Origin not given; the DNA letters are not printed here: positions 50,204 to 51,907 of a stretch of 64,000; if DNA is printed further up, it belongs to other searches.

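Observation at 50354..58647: PTS-dependent glycoside locus with a co-transcribed cytoplasmic sulfatase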

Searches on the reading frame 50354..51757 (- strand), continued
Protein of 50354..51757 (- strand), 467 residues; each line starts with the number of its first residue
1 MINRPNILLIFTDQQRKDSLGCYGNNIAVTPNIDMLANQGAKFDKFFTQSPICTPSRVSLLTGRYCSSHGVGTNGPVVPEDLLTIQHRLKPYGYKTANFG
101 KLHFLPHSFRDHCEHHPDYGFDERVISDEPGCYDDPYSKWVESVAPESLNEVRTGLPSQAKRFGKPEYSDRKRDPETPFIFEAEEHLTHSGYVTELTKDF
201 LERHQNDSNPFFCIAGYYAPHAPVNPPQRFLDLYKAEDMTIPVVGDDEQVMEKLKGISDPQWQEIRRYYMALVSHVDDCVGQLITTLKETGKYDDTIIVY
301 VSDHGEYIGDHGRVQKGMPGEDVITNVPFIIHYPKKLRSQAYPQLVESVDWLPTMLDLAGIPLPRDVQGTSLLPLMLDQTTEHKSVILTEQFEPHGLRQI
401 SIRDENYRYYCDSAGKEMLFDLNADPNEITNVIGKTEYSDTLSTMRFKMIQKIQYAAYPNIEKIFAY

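Call 69: find_homologous_proteins(query=P0107, max_evalue=1e-80)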
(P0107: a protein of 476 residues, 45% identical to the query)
Query P0107 (476 aa): 1174 proteins with E <= 1e-80 among 4681 candidates; the best 120 are listed.
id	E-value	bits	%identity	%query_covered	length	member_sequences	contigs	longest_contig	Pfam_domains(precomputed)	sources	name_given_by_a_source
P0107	0.0e+0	1116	100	100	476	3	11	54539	PF01663.28,PF16347.11,PF00884.29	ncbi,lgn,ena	-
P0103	4.7e-289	977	86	100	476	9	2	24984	PF01663.28,PF16347.11,PF00884.29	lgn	-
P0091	1.9e-270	916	81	100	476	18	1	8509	PF01663.28,PF16347.11,PF00884.29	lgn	-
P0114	1.8e-259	880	76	100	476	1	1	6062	PF01663.28,PF16347.11,PF00884.29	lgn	-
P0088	2.3e-252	856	75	100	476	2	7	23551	PF01663.28,PF16347.11,PF00884.29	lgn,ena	-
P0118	9.4e-251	851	74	100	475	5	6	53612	PF01663.28,PF16347.11,PF00884.29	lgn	-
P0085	3.7e-250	849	76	100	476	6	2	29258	PF01663.28,PF16347.11,PF00884.29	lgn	-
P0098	1.3e-248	844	76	100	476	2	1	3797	PF01663.28,PF16347.11,PF00884.29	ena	-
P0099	8.7e-248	841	76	100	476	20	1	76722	PF01663.28,PF16347.11,PF00884.29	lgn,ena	-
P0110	5.7e-234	796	70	100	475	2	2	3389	PF01663.28,PF16347.11,PF00884.29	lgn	-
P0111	4.3e-201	687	63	100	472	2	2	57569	PF01663.28,PF16347.11,PF00884.29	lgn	-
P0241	6.9e-171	588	56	94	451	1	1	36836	PF02995.23,PF01663.28,PF16347.11,PF00884.29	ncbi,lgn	-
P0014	6.1e-165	568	52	100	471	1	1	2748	PF02995.23,PF01663.28,PF16347.11,PF00884.29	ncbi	-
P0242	2.1e-162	560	53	99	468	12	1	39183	PF01663.28,PF16347.11,PF00884.29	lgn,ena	-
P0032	3.2e-162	559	54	100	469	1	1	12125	PF01663.28,PF16347.11,PF00884.29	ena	-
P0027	3.3e-162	559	52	99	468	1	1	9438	PF02995.23,PF01663.28,PF16347.11,PF00884.29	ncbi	-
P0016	2.1e-161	556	52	100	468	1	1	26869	PF02995.23,PF01663.28,PF16347.11,PF00884.29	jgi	jgi:arylsulfatase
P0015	4.0e-161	555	51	100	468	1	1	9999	PF02995.23,PF01663.28,PF16347.11,PF00884.29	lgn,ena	-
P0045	1.9e-160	553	52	100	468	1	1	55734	PF02995.23,PF01663.28,PF16347.11,PF00884.29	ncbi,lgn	ncbi:MAG: sulfatase [Clostridiaceae bacterium]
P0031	9.0e-160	551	50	100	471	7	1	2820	PF02995.23,PF01663.28,PF16347.11,PF00884.29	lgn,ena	-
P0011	1.6e-159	550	52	100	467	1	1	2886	PF02995.23,PF01663.28,PF16347.11,PF00884.29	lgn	-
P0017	7.9e-159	548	52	100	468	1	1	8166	PF02995.23,PF01663.28,PF16347.11,PF00884.29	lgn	-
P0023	1.5e-158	547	51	100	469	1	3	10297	PF02995.23,PF01663.28,PF16347.11,PF00884.29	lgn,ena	-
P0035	4.2e-158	545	52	99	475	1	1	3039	PF02995.23,PF01663.28,PF16347.11,PF00884.29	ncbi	-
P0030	6.9e-158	545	50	100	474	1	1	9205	PF02995.23,PF01663.28,PF16347.11,PF00884.29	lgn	-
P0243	1.4e-157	544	51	100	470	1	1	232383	PF02995.23,PF01663.28,PF16347.11,PF00884.29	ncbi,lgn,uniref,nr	ncbi:sulfatase family protein [Clostridium grantii]|uniref:Arylsulfatase A n=1 Tax=Clostridium grant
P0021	1.5e-157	544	51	100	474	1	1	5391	PF02995.23,PF01663.28,PF16347.11,PF00884.29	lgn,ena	-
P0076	4.5e-157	542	51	100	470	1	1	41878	PF02995.23,PF01663.28,PF16347.11,PF00884.29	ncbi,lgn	-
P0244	1.3e-156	540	50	100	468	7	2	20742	PF02995.23,PF01663.28,PF16347.11,PF00884.29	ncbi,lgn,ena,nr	ncbi:MAG: sulfatase-like hydrolase/transferase [Clostridia bacterium]|nr:sulfatase-like hydrolase/tr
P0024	3.6e-155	536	52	99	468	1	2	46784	PF02995.23,PF01663.28,PF16347.11,PF00884.29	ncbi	-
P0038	7.4e-155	535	49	99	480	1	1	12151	PF02995.23,PF01663.28,PF16347.11,PF00884.29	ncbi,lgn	-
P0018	8.5e-155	534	50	100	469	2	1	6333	PF02995.23,PF01663.28,PF16347.11,PF00884.29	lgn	-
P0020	1.6e-154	534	50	100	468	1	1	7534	PF02995.23,PF01663.28,PF16347.11,PF00884.29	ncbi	-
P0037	2.8e-154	533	50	99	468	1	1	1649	PF02995.23,PF01663.28,PF16347.11,PF00884.29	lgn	-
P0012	4.6e-154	532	48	99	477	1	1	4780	PF02995.23,PF01663.28,PF16347.11,PF00884.29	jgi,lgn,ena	-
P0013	2.8e-153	529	51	100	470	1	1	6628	PF02995.23,PF01663.28,PF16347.11,PF00884.29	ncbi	-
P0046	5.0e-153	529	47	100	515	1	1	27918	PF01663.28,PF16347.11,PF00884.29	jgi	jgi:arylsulfatase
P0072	7.9e-152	525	48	100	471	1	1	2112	PF02995.23,PF01663.28,PF16347.11,PF00884.29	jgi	jgi:arylsulfatase A-like enzyme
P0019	1.5e-151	524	49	100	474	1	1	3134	PF02995.23,PF01663.28,PF16347.11,PF00884.29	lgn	-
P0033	8.8e-151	521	48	100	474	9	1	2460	PF01663.28,PF16347.11,PF00884.29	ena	-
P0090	2.7e-149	516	47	99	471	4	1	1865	PF01663.28,PF16347.11,PF00884.29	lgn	-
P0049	5.8e-149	515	49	99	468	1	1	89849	PF02995.23,PF01663.28,PF16347.11,PF00884.29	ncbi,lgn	-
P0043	2.5e-148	513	50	100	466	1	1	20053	PF02995.23,PF01663.28,PF16347.11,PF00884.29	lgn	-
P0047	3.9e-148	512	48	100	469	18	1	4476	PF02995.23,PF01663.28,PF16347.11,PF00884.29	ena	-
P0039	4.7e-148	512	50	100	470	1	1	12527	PF02995.23,PF01663.28,PF16347.11,PF00884.29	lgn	-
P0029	6.8e-147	508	49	100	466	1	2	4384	PF02995.23,PF01663.28,PF16347.11,PF00884.29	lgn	-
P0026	2.5e-146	507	48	100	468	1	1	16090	PF02995.23,PF01663.28,PF16347.11,PF00884.29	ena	-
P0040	4.3e-146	506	48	100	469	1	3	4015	PF01663.28,PF16347.11,PF00884.29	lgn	-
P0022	7.0e-146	505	49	100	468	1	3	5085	PF02995.23,PF01663.28,PF16347.11,PF00884.29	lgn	-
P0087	8.4e-146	505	48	100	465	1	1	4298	PF01663.28,PF16347.11,PF00884.29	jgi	-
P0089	6.1e-145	502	47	100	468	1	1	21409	PF01663.28,PF16347.11,PF00884.29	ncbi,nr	ncbi:MAG: sulfatase-like hydrolase/transferase [Paenibacillaceae bacterium]|nr:sulfatase-like hydrol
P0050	1.0e-144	501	50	100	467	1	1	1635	PF01663.28,PF16347.11,PF00884.29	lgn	-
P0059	3.5e-144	499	48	99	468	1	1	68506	PF02995.23,PF01663.28,PF16347.11,PF00884.29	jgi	jgi:arylsulfatase A-like enzyme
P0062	4.6e-144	499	48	100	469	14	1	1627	PF02995.23,PF01663.28,PF16347.11,PF00884.29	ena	-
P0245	5.4e-144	499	51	96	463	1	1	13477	PF02995.23,PF01663.28,PF16347.11,PF00884.29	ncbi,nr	ncbi:sulfatase-like hydrolase/transferase [Candidatus Poribacteria bacterium]|nr:sulfatase-like hydr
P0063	8.8e-144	498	48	100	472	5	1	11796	PF01663.28,PF16347.11,PF00884.29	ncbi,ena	-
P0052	1.2e-143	498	48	97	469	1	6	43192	PF01663.28,PF16347.11,PF00884.29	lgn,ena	-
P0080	2.6e-143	497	47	100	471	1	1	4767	PF02995.23,PF01663.28,PF16347.11,PF00884.29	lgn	-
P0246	3.7e-143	496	48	100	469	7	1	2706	PF01663.28,PF16347.11,PF00884.29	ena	-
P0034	3.8e-143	496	47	100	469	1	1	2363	PF02995.23,PF01663.28,PF16347.11,PF00884.29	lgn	-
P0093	4.4e-143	496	46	100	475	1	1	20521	PF01663.28,PF16347.11,PF00884.29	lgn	-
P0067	6.2e-143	495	48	100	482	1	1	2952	PF02995.23,PF01663.28,PF16347.11,PF00884.29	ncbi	-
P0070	6.6e-143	495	49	99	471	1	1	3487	PF02995.23,PF01663.28,PF16347.11,PF00884.29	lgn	-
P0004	7.2e-143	495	47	100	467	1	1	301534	PF02995.23,PF01663.28,PF16347.11,PF00884.29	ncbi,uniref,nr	ncbi:sulfatase-like hydrolase/transferase [Vibrio sp. SM6]|uniref:Sulfatase-like hydrolase/transfera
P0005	7.4e-143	495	46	100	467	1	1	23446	PF02995.23,PF01663.28,PF16347.11,PF00884.29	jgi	-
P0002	1.1e-142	495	47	100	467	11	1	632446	PF02995.23,PF01663.28,PF16347.11,PF00884.29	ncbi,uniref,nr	ncbi:sulfatase [Photobacterium rosenbergii]|uniref:sulfatase family protein n=1 Tax=Photobacterium r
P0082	1.2e-142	494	46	100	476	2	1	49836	PF01663.28,PF16347.11,PF00884.29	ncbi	-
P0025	2.3e-142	493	48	100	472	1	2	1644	PF01663.28,PF16347.11,PF00884.29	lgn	-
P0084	4.1e-142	493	48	100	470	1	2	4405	PF02995.23,PF01663.28,PF16347.11,PF00884.29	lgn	-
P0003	9.7e-142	491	46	100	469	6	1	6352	PF02995.23,PF01663.28,PF16347.11,PF00884.29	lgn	-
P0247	2.1e-141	490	49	96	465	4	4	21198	PF01663.28,PF16347.11,PF00884.29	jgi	jgi:arylsulfatase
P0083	7.7e-141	488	55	84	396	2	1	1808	PF02995.23,PF01663.28,PF16347.11,PF00884.29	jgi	-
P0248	1.7e-140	487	51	96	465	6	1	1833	PF02995.23,PF01663.28,PF16347.11,PF00884.29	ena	-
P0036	2.2e-140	487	47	100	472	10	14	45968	PF02995.23,PF01663.28,PF16347.11,PF00884.29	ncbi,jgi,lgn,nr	ncbi:MAG: sulfatase-like hydrolase/transferase [Lachnospiraceae bacterium]|jgi:arylsulfatase|nr:sulf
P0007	2.5e-140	487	46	100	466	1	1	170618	PF02995.23,PF01663.28,PF16347.11,PF00884.29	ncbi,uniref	ncbi:sulfatase [Vibrio sp. 10N.286.52.B1]|uniref:sulfatase family protein n=1 Tax=Vibrio sp. 10N.286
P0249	2.5e-140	487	49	96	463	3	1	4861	PF01663.28,PF16347.11,PF00884.29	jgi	-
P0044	3.5e-140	486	47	100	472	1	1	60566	PF02995.23,PF01663.28,PF16347.11,PF00884.29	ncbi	-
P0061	3.5e-140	486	48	99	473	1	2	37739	PF02995.23,PF01663.28,PF16347.11,PF00884.29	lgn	-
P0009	5.2e-140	486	46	100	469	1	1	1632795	PF02995.23,PF01663.28,PF16347.11,PF00884.29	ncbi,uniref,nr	ncbi:sulfatase family protein [Vibrio algarum]|uniref:Sulfatase-like hydrolase/transferase n=1 Tax=V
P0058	6.2e-140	485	47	100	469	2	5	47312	PF01663.28,PF16347.11,PF00884.29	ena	-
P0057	7.2e-140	485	45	100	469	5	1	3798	PF02995.23,PF01663.28,PF16347.11,PF00884.29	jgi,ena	-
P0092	1.3e-139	484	47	99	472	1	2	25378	PF02995.23,PF01663.28,PF16347.11,PF00884.29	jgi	jgi:arylsulfatase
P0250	1.5e-139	484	49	99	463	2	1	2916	PF02995.23,PF01663.28,PF16347.11,PF00884.29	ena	-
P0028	1.5e-139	484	45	100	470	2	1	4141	PF02995.23,PF01663.28,PF16347.11,PF00884.29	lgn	-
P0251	1.6e-139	484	48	99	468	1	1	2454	PF02995.23,PF01663.28,PF16347.11,PF00884.29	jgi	-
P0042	1.9e-139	484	46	98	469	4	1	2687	PF01663.28,PF16347.11,PF00884.29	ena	-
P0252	2.1e-139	484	48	96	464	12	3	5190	PF02995.23,PF01663.28,PF16347.11,PF00884.29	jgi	jgi:arylsulfatase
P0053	2.3e-139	484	47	100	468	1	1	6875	PF01663.28,PF16347.11,PF00884.29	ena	-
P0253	3.6e-139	483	51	96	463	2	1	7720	PF02995.23,PF01663.28,PF16347.11,PF00884.29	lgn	-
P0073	3.6e-139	483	47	100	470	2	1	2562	PF02995.23,PF01663.28,PF16347.11,PF00884.29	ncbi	-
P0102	5.2e-139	482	47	100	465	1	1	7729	PF01663.28,PF16347.11,PF00884.29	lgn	-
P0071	9.6e-139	482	48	99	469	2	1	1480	PF01663.28,PF16347.11,PF00884.29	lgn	-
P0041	2.0e-138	480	46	98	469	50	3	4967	PF01663.28,PF16347.11,PF00884.29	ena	-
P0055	3.6e-138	480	49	100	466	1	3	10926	PF02995.23,PF01663.28,PF16347.11,PF00884.29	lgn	-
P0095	5.1e-138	479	48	99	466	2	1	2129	PF01663.28,PF16347.11,PF00884.29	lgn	-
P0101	1.5e-137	478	45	99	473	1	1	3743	PF02995.23,PF01663.28,PF16347.11,PF00884.29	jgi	jgi:arylsulfatase A-like enzyme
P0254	2.2e-137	477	49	96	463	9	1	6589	PF01663.28,PF16347.11,PF00884.29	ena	-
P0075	3.0e-137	477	47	100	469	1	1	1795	PF02995.23,PF01663.28,PF16347.11,PF00884.29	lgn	-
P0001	3.5e-137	476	45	100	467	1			PF02995.23,PF01663.28,PF16347.11,PF00884.29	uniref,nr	uniref:sulfatase family protein n=1 Tax=Thaumasiovibrio occultus TaxID=1891184 RepID=UPI000B35D000|n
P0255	5.1e-137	476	48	100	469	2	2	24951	PF02995.23,PF01663.28,PF16347.11,PF00884.29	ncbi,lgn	-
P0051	6.4e-137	476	48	99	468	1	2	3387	PF02995.23,PF01663.28,PF16347.11,PF00884.29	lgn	-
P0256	9.6e-137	475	49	96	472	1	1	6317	PF02995.23,PF01663.28,PF16347.11,PF00884.29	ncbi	-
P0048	1.5e-136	474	45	100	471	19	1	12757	PF02995.23,PF01663.28,PF16347.11,PF00884.29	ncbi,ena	-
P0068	1.6e-136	474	46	99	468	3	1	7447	PF02995.23,PF01663.28,PF16347.11,PF00884.29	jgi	-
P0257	1.7e-136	474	45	100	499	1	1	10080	PF02995.23,PF01663.28,PF16347.11,PF00884.29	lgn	-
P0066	2.1e-136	474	47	100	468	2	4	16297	PF01663.28,PF16347.11,PF00884.29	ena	-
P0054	4.5e-136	473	46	97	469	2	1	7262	PF02995.23,PF01663.28,PF16347.11,PF00884.29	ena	-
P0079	5.5e-136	472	46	100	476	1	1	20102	PF01663.28,PF16347.11,PF00884.29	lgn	-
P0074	6.2e-136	472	44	99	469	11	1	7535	PF01663.28,PF16347.11,PF00884.29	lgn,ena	-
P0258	6.7e-136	472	49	96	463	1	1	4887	PF02995.23,PF01663.28,PF16347.11,PF00884.29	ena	-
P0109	1.1e-135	471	45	99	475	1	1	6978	PF02995.23,PF01663.28,PF16347.11,PF00884.29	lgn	-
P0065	2.9e-135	470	47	99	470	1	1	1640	PF02995.23,PF01663.28,PF16347.11,PF00884.29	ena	-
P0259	7.9e-135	469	46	100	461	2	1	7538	PF02995.23,PF01663.28,PF16347.11,PF00884.29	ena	-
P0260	8.0e-135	469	49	96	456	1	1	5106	PF02995.23,PF01663.28,PF16347.11,PF00884.29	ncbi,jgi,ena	-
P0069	1.7e-134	467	45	100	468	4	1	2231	PF02995.23,PF01663.28,PF16347.11,PF00884.29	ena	-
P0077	3.3e-134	467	45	99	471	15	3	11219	PF02995.23,PF01663.28,PF16347.11,PF00884.29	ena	-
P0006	3.6e-134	466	45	100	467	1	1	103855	PF02995.23,PF01663.28,PF16347.11,PF00884.29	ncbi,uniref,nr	ncbi:sulfatase-like hydrolase/transferase [Vibrio sp. TH_r3]|uniref:sulfatase family protein n=1 Tax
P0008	3.8e-134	466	44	100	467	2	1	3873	PF02995.23,PF01663.28,PF16347.11,PF00884.29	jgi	jgi:arylsulfatase A-like enzyme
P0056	5.6e-134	466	45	100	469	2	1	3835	PF02995.23,PF01663.28,PF16347.11,PF00884.29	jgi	-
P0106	1.1e-133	465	45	100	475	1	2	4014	PF02995.23,PF01663.28,PF16347.11,PF00884.29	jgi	-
